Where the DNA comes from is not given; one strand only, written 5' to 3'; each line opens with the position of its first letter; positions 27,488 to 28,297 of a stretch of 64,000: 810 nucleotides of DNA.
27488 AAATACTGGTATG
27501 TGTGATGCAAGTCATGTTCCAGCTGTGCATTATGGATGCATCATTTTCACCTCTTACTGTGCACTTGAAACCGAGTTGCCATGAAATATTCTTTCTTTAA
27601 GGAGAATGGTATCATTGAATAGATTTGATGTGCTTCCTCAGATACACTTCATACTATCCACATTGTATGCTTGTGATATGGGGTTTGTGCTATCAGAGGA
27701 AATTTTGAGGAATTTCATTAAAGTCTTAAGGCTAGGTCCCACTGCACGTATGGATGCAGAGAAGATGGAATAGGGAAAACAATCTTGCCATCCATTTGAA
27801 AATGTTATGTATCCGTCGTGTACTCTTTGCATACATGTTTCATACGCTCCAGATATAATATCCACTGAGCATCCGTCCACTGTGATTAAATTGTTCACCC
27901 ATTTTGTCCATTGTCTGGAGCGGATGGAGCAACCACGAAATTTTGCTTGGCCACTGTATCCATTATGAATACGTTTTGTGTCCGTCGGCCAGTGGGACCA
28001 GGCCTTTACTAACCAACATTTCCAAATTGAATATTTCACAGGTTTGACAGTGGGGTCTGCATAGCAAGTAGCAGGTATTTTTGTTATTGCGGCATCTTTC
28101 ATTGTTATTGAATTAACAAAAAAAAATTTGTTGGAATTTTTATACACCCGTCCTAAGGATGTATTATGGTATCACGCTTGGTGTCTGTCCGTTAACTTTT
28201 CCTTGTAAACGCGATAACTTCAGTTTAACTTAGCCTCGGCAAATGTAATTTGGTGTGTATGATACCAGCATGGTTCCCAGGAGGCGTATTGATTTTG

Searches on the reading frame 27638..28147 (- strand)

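Call 62: search_protein_families(library=pfam, proteins=[window:27638-28147:-], max_evalue=0.01)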
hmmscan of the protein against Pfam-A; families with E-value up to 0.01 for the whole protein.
window:27638-28147:- (169 aa): 1 family
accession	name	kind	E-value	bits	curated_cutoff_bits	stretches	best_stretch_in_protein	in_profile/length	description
PF22110.2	TFIIIA_zf-C2H2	-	0.0028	18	27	0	58-83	6-29/32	TFIIIA, beta-beta-alpha zinc finger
